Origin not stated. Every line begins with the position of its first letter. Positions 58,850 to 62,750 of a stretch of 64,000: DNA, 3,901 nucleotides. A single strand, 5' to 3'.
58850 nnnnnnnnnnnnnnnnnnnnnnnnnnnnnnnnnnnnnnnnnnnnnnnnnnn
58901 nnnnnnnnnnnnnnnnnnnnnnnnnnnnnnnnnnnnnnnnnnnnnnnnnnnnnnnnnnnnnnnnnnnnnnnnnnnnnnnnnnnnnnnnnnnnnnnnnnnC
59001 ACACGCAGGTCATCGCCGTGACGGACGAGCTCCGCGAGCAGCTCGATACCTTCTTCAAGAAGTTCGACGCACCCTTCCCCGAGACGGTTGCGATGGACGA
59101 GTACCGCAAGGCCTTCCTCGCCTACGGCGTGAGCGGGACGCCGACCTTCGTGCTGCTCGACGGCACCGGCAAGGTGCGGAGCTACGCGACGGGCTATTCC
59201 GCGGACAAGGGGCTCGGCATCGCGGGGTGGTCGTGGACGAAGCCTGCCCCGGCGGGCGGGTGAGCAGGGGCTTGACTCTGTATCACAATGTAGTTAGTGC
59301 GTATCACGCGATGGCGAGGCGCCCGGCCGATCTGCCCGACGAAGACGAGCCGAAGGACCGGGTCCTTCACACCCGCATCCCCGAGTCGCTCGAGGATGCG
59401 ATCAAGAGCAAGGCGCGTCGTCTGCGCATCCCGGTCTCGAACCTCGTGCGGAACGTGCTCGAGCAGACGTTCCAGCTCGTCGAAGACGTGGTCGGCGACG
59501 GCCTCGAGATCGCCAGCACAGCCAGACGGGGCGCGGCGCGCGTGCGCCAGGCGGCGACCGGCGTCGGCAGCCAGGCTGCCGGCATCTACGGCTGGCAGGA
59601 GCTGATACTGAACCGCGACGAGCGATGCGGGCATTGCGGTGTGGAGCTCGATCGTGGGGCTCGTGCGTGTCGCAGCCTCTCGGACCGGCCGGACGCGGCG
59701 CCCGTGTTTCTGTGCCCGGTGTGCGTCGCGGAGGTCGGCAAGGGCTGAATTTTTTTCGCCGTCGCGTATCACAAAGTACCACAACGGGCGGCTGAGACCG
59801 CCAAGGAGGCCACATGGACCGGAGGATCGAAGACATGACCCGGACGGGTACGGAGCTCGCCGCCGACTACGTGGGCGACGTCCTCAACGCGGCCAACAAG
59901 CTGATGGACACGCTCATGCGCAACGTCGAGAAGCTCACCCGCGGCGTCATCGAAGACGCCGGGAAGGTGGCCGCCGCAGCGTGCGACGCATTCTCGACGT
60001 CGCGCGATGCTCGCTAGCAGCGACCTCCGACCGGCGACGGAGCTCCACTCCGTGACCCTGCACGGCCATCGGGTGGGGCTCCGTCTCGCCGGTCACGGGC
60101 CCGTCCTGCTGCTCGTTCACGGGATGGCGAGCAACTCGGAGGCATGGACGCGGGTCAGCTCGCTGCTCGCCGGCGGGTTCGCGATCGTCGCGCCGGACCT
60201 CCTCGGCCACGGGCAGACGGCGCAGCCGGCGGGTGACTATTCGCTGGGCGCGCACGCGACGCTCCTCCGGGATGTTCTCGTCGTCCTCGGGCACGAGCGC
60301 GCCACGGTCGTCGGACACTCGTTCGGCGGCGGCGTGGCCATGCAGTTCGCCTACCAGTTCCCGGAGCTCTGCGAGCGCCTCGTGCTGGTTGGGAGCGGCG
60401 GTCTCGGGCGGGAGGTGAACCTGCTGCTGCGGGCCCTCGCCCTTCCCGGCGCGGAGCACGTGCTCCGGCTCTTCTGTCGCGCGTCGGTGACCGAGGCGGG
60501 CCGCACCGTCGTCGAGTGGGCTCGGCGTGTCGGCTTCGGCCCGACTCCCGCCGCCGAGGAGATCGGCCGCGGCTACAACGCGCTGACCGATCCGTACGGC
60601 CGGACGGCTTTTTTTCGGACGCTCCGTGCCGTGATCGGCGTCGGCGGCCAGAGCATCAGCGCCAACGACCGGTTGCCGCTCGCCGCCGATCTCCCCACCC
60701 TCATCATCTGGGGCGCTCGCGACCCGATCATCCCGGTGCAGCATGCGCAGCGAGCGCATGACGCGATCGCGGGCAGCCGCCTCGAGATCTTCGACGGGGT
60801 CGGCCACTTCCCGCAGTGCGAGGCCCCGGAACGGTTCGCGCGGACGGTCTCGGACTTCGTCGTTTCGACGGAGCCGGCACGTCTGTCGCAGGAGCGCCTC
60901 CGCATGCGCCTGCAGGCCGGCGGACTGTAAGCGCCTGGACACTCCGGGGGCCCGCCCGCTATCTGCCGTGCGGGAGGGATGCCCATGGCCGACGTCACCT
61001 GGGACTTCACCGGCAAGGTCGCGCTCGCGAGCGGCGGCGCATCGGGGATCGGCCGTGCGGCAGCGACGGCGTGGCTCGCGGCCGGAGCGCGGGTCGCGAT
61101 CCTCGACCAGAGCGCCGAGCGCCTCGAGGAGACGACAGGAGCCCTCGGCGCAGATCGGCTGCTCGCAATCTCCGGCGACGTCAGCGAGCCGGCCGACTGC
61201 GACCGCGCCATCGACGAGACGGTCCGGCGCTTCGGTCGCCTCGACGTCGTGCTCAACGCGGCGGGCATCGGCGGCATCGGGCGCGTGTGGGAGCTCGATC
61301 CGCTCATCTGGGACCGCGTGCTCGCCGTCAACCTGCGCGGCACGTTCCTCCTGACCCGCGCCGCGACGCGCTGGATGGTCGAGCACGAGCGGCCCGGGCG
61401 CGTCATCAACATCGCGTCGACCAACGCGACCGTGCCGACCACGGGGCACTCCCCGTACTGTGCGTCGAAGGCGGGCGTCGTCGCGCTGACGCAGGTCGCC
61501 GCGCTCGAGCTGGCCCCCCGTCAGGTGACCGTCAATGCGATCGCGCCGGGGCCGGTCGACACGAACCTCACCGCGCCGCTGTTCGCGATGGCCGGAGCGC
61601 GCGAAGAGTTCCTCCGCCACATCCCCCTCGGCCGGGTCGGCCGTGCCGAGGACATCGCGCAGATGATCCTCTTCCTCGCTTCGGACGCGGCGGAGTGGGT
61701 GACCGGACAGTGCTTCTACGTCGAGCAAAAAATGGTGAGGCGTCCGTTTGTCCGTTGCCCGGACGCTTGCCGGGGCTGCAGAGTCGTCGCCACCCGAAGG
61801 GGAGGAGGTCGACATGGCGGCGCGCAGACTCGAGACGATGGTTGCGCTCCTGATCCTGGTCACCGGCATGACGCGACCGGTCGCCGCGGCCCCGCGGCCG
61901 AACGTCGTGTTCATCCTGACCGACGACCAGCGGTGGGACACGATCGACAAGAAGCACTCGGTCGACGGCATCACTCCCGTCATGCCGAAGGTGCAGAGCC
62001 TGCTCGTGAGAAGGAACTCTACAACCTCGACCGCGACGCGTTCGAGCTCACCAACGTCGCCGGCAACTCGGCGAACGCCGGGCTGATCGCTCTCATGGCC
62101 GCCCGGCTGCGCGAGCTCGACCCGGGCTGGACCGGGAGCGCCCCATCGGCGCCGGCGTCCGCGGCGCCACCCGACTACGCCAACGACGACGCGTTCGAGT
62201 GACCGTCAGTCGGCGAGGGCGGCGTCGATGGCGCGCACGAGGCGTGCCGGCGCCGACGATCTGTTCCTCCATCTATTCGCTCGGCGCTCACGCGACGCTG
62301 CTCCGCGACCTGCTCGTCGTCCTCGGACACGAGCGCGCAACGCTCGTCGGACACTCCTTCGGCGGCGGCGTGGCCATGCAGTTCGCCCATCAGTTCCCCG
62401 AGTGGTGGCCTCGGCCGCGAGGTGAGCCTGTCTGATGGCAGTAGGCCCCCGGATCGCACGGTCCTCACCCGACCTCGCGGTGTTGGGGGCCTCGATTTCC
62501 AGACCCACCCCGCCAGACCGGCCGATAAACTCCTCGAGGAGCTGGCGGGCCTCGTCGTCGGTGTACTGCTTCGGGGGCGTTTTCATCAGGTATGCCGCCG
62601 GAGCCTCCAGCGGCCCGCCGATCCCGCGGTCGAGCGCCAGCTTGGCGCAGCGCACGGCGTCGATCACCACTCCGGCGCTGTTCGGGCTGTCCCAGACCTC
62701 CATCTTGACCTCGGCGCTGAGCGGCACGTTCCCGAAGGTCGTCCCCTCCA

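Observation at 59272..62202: RHH + zinc-ribbon regulator with a repeated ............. operator controlling a small-protein / hydrolase / SDR operon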

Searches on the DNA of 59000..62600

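Call 41: search_rna_families(source=window, start=59000, end=62600, threshold=evalue, max_evalue=1)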
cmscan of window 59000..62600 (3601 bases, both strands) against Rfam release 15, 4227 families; matches with E-value up to 1: 2.
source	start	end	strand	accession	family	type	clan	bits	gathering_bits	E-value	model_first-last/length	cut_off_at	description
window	60026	60097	+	RF03819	mir-Ro6-3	Gene; miRNA;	-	29.7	79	0.06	1-72/72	no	mir-Ro6-3 microRNA precursor family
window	60026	60097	-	RF03819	mir-Ro6-3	Gene; miRNA;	-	26.8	79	0.27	1-72/72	no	mir-Ro6-3 microRNA precursor family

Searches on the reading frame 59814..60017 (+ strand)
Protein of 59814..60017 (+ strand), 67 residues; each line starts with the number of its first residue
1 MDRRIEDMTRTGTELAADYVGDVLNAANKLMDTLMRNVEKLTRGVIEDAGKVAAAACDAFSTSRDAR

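Call 5: search_protein_families(library=pfam, proteins=[window:59814-60017:+], max_evalue=1)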
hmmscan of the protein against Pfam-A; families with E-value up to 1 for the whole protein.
window:59814-60017:+ (67 aa): 2 families
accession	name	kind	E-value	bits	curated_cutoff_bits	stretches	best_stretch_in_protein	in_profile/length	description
PF06911.18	Senescence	-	0.0089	16.4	24.6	1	3-62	54-117/184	Senescence domain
PF17045.10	CEP63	-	0.16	12.2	33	1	2-55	62-114/263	Centrosomal protein of 63 kDa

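Call 21: search_protein_families(library=ncbifam, proteins=[window:59814-60017:+], max_evalue=0.1)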
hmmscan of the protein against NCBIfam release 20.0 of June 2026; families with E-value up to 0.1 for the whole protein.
window:59814-60017:+ (67 aa): 1 family
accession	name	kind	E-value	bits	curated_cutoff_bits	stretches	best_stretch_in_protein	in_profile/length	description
NF009130.0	PRK12483.1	subfamily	0.063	11.9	801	1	11-62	257-308/521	threonine ammonia-lyase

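Call 37: find_homologous_proteins(query=A2, max_evalue=0.001)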
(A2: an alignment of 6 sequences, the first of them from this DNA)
Query A2 (6 sequences) (67 aa, profile of the alignment): 39 proteins with E <= 0.001 among 114 candidates.
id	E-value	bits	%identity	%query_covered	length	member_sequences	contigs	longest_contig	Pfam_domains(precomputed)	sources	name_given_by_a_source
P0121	1.1e-31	127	70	90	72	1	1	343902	-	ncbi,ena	-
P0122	1.2e-31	127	70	90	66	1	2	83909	-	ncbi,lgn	-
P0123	1.6e-30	123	67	90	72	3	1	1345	-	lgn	-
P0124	4.9e-30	121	63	100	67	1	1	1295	-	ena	-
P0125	3.5e-29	119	67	90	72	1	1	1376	-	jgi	jgi:hypothetical protein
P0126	1.3e-28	117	45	100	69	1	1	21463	-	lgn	-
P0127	1.4e-28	117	75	97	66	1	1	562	-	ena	-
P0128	3.9e-28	115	79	100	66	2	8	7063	-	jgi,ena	-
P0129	1.6e-27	113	76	100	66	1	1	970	-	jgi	-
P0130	1.7e-27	113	70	90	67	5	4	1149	-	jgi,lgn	-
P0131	2.1e-27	113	79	100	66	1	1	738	-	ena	-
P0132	2.4e-27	113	75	100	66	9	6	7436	-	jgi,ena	-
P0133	4.6e-27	112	78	100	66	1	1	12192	-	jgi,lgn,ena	-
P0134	5.1e-27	112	50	90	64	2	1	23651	-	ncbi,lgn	-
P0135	7.9e-27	111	66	100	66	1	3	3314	-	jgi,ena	-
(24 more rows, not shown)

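Call 39: search_protein_families(library=padloc, proteins=[window:59814-60017:+], max_evalue=0.1)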
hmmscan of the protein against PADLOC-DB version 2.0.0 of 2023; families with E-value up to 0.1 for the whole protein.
window:59814-60017:+ (67 aa): 0 families

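Call 65: search_protein_families(library=phrogs, proteins=[window:59814-60017:+], max_evalue=0.01)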
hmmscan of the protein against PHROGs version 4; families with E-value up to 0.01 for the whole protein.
window:59814-60017:+ (67 aa): 0 families

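Call 70: predict_structure(alignment_id=A5)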
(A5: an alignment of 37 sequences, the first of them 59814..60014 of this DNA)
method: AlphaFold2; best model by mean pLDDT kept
length: 67 residues; sequences in the alignment: 37
mean_pLDDT: 92.2   pTM: 0.57
mean pLDDT of the five models: 92.2, 91.3, 91.2, 86.9, 83.6
residues with pLDDT >= 90: 44; 70-90: 21; 50-70: 2; < 50: 0
segments of 3 or more residues with pLDDT < 50: none
pLDDT, mean of each block of 10 residues (from residue 1): 84 90 98 99 98 94 79
secondary structure, 60 per line:
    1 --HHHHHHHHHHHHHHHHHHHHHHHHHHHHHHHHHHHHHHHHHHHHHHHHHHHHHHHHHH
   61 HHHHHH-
elements in order: H3-66

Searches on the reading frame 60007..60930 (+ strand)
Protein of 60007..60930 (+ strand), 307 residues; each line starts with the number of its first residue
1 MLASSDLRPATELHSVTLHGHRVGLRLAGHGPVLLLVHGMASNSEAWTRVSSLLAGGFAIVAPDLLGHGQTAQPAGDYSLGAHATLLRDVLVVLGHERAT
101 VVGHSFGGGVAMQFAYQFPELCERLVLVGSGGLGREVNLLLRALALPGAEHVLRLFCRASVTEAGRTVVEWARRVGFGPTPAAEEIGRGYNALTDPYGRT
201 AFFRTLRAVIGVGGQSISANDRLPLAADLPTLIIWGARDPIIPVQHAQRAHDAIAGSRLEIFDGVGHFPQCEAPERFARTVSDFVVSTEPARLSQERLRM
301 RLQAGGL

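Call 5: search_protein_families(library=pfam, proteins=[window:60007-60930:+], max_evalue=1)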
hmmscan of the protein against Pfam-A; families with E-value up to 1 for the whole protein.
window:60007-60930:+ (307 aa): 17 families
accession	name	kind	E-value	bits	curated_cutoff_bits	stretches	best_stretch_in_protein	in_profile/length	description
PF00561.26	Abhydrolase_1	-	6.2e-32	111.6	25.8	1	32-274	1-245/245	alpha/beta hydrolase fold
PF12697.13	Abhydrolase_6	-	2.1e-24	87.8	26.3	1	34-279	1-216/217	Alpha/beta hydrolase family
PF12146.15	Hydrolase_4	-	4.1e-14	52.9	27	2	33-132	6-111/239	Serine aminopeptidase, S33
PF01738.24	DLH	-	0.00016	21.8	21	1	205-267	120-186/217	Dienelactone hydrolase family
PF08386.16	Abhydrolase_4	-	0.004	17.7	21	1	226-268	32-74/103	TAP-like protein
PF07224.18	Chlorophyllase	-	0.0045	16.3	26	1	28-116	39-135/301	Chlorophyllase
PF02230.22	Abhydrolase_2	-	0.018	15.3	23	1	224-255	152-183/217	Phospholipase/Carboxylesterase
PF01764.32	Lipase_3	-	0.041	14.2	22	1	98-118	64-84/140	Lipase (class 3)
PF12740.14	PETase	-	0.043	13.7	28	1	89-121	117-149/263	PET hydrolase-like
PF12695.13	Abhydrolase_5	-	0.044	14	27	0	98-130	58-89/164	Alpha/beta hydrolase family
PF04083.22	Abhydro_lipase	-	0.058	13.4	27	1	28-48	40-60/63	Partial alpha/beta-hydrolase lipase region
PF00975.26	Thioesterase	-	0.15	12.7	26.4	1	100-118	69-87/226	Thioesterase domain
PF06259.18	Abhydrolase_8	-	0.16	12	20.5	1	95-135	107-147/178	Alpha/beta hydrolase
PF06821.19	Ser_hydrolase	-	0.21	11.9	22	0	227-268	114-154/172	Serine hydrolase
PF00326.27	Peptidase_S9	-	0.23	11.4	22.6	0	95-121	62-88/213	Prolyl oligopeptidase family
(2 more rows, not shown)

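Call 21: search_protein_families(library=ncbifam, proteins=[window:60007-60930:+], max_evalue=0.1)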
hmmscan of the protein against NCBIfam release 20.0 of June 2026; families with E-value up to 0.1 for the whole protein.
window:60007-60930:+ (307 aa): 38 families (the best 25 are shown)
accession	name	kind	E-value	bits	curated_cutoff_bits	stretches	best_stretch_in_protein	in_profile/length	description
NF011457.0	PRK14875.1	equivalog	2.6e-37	128.7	307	2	12-138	111-239/372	acetoin dehydrogenase dihydrolipoyllysine-residue acetyltransferase subunit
NF051488.1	bifunc_PcaDC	exception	1.1e-26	93.9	390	2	26-131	5-112/375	bifunctional 3-oxoadipate enol-lactonase/4-carboxymuconolactone decarboxylase PcaDC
TIGR02427.1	protocat_pcaD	equivalog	1.8e-25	89.8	255.85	2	30-129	12-111/251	3-oxoadipate enol-lactonase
NF045632.1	hydroxlase_HsaD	equivalog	3.7e-24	85.2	400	1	11-286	17-289/290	4,5:9,10-diseco-3-hydroxy-5,9,17-trioxoandrosta-1(10),2-diene-4-oate hydrolase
NF050089.1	i_nPHAscl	equivalog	1.1e-22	80.4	300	2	30-132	17-119/288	intracellular short-chain-length polyhydroxyalkanoate depolymerase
TIGR03695.1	menH_SHCHC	equivalog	2.1e-22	79.8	208.55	2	31-134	2-109/252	2-succinyl-6-hydroxy-2,4-cyclohexadiene-1-carboxylate synthase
TIGR03343.1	biphenyl_bphD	equivalog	1.9e-21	76.5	462.15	1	18-285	17-280/282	2-hydroxy-6-oxo-6-phenylhexa-2,4-dienoate hydrolase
NF051487.1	bifunc_PcaCD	exception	1.2e-19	70.7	430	2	33-129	174-270/413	bifunctional 4-carboxymuconolactone decarboxylase/3-oxoadipate enol-lactonase PcaCD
TIGR03056.1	bchO_mg_che_rel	equivalog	1.8e-19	69.8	172.55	2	26-119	21-117/278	alpha/beta fold hydrolase BchO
NF002938.0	PRK03592.1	equivalog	5.9e-19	68.5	241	2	10-124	9-123/298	haloalkane dehalogenase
TIGR01738.1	bioH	equivalog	1.9e-17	63.8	206.95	2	31-130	3-98/245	pimeloyl-ACP methyl ester esterase BioH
NF052614.1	AB_fold_OlsI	equivalog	4.2e-16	59.3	385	2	31-139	17-131/272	ornithine lipid biosynthesis O-acyltransferase OlsI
TIGR01250.1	pro_imino_pep_2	subfamily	5.9e-15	55.6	167.65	2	228-285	231-287/288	proline iminopeptidase-family hydrolase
TIGR03611.1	RutD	equivalog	7.9e-15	54.9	238.5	1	30-128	12-111/258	pyrimidine utilization protein D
NF002043.0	PRK00870.1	subfamily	4.8e-14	52.5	265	2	30-128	45-146/302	haloalkane dehalogenase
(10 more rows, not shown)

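Call 39: search_protein_families(library=padloc, proteins=[window:60007-60930:+], max_evalue=0.1)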
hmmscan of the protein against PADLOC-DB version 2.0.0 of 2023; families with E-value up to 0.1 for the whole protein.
window:60007-60930:+ (307 aa): 1 family
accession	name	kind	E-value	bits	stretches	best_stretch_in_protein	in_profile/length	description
PDLC01094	C3a206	-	0.00064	16.8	1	93-136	209-252/504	TAP-like protein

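Call 44: search_solved_structures(query=window:60007-60927:+, max_evalue=1e-10)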
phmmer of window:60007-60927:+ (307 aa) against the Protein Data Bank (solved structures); distinct sequences matched with E-value up to 1e-10: 84 (the best 60 are shown).
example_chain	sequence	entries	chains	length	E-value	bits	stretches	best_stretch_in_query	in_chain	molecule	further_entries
10xn_A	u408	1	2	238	4.4e-22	81.8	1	12-135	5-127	Triacylglycerol lipase related protein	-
4opm_A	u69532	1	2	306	1.4e-21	80.2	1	31-140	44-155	Lipase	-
1j1i_A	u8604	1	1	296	8.7e-21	77.5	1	27-285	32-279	meta cleavage compound hydrolase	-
5w15_A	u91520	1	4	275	1.7e-20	76.6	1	17-283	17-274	Alpha/beta hydrolase fold protein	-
2d0d_A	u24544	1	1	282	9.1e-20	74.2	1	27-143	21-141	2-hydroxy-6-oxo-7-methylocta-2,4-dienoate hydrolase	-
1iun_A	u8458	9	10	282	9.7e-20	74.1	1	27-144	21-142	meta-Cleavage product hydrolase | 2-hydroxy-6-oxo-7-methylocta-2,4-dienoate hydrolase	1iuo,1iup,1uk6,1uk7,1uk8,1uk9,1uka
5h3h_A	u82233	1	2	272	1.9e-18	69.8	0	20-130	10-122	Abhydrolase domain-containing protein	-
5jz9_A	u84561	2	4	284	3.2e-18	69.1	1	17-284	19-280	4,5:9,10-diseco-3-hydroxy-5,9,17-trioxoandrosta-1(10),2-diene-4-oate hydrolase | 2-hydroxy-6-oxo-6-phenylhexa-2,4-dienoate hydrolase BphD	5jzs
7zjt_A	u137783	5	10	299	3.8e-18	68.9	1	17-285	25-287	4,5:9,10-diseco-3-hydroxy-5,9,17-trioxoandrosta-1(10),2-diene-4-oate hydrolase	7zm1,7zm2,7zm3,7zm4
2vf2_A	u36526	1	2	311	4e-18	68.8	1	17-284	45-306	2-HYDROXY-6-OXO-6-PHENYLHEXA-2,4-DIENOATE HYDROLASE BPHD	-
5jzb_A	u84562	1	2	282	4.5e-18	68.6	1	17-284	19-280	4,5:9,10-diseco-3-hydroxy-5,9,17-trioxoandrosta-1(10),2-diene-4-oate hydrolase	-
6i8w_A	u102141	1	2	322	4.6e-18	68.6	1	30-133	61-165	Alpha/beta fold hydrolase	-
5ng7_A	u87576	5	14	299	6.9e-18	68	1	17-129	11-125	epoxide hydrolase | Alpha/beta epoxide hydrolase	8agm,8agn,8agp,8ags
7ac0_AAA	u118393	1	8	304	7e-18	68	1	13-128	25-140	Soluble epoxide hydrolase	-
4ns4_A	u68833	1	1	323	7.5e-18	67.9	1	31-133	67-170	Alpha/beta hydrolase fold protein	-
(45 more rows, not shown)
